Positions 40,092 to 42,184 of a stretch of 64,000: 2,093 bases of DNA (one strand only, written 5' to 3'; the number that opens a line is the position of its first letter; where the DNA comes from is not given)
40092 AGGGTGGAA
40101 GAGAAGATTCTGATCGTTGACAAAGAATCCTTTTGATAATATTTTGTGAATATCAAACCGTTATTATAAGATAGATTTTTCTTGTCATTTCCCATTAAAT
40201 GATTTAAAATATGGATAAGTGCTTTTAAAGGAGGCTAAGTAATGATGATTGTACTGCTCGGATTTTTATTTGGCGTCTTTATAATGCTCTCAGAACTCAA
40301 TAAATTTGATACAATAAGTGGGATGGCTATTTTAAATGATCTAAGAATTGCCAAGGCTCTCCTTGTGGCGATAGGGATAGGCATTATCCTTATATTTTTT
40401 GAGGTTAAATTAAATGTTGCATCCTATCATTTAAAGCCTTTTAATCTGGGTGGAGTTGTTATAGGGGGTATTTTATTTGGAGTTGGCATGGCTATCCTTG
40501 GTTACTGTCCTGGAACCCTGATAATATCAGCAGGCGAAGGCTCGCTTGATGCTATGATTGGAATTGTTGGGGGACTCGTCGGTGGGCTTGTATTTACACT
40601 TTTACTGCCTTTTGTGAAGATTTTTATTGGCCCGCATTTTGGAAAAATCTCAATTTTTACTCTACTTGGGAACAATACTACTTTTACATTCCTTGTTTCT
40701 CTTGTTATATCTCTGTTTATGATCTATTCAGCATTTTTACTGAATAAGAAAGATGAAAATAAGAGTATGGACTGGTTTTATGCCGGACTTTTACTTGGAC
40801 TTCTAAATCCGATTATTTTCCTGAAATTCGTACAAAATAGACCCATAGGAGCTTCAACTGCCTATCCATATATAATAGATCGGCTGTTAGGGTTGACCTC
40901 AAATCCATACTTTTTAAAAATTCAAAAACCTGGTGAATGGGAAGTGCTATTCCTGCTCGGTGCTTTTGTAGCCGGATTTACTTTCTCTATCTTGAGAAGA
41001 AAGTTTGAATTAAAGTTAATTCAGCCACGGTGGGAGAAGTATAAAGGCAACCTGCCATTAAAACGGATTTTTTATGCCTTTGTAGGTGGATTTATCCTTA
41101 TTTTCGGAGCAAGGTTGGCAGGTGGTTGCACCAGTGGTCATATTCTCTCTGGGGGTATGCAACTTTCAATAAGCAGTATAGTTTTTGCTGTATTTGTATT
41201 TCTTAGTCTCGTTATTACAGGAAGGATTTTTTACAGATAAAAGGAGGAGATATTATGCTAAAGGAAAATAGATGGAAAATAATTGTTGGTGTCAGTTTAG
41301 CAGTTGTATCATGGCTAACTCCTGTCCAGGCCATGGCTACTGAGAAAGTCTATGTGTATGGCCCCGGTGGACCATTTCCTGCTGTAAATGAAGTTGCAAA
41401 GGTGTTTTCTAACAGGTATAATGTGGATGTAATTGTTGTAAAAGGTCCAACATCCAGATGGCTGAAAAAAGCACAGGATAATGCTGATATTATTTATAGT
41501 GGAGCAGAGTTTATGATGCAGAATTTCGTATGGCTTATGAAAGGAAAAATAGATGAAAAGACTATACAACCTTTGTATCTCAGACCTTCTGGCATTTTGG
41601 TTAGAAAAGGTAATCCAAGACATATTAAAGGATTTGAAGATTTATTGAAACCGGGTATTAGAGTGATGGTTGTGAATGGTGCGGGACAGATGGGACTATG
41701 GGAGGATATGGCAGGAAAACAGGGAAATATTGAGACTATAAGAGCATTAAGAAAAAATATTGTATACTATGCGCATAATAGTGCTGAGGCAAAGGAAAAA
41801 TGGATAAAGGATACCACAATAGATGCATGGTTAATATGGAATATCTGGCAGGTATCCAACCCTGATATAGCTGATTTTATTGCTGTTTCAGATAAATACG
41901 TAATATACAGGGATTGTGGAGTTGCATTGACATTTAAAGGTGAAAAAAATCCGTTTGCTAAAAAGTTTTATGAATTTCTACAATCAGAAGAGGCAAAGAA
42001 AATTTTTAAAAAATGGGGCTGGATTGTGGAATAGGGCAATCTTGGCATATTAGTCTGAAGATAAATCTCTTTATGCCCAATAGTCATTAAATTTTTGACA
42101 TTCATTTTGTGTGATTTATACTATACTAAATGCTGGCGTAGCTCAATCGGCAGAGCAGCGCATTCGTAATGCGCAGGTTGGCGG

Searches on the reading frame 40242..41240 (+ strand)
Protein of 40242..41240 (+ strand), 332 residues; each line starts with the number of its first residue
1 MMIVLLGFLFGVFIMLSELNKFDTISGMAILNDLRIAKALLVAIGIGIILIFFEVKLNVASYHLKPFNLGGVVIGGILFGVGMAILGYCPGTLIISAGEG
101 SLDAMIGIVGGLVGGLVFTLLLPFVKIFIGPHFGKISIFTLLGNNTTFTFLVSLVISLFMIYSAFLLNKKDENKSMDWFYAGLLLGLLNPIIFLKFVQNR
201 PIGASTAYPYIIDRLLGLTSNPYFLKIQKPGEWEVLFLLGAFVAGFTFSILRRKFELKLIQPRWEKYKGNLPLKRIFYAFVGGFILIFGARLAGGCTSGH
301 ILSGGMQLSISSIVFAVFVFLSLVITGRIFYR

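Call 9: search_protein_families(library=pfam, proteins=[window:40242-41240:+], max_evalue=0.001)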
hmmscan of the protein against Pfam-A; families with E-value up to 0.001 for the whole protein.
window:40242-41240:+ (332 aa): 1 family
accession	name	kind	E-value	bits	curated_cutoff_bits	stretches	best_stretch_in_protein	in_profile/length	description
PF04143.19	Sulf_transp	-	2.1e-35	123.2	27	1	25-323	10-308/310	Sulphur transport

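Call 80: search_protein_families(library=padloc, proteins=[window:40242-41240:+], max_evalue=0.00001)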
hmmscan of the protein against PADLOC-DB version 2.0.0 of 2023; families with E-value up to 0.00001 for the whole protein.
window:40242-41240:+ (332 aa): 0 families

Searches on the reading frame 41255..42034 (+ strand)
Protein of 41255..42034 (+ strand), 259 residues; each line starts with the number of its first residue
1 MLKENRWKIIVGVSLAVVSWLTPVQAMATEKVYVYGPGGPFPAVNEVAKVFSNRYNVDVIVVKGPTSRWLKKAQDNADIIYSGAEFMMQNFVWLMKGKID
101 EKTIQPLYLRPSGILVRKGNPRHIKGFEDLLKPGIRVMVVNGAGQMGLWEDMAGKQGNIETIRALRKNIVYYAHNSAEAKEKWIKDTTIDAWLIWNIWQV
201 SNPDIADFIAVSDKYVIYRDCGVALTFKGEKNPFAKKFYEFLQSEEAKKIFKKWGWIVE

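Call 9: search_protein_families(library=pfam, proteins=[window:41255-42034:+], max_evalue=0.001)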
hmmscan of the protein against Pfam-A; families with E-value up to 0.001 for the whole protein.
window:41255-42034:+ (259 aa): 2 families
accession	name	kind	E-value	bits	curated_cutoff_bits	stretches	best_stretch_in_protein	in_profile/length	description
PF13531.11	SBP_bac_11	-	4.4e-42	144.8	25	1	32-256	1-226/227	Bacterial extracellular solute-binding protein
PF12727.12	PBP_like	-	3e-05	23.7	27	1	104-157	63-117/193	PBP superfamily domain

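Call 80: search_protein_families(library=padloc, proteins=[window:41255-42034:+], max_evalue=0.00001)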
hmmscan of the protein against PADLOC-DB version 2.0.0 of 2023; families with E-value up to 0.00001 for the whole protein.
window:41255-42034:+ (259 aa): 0 families
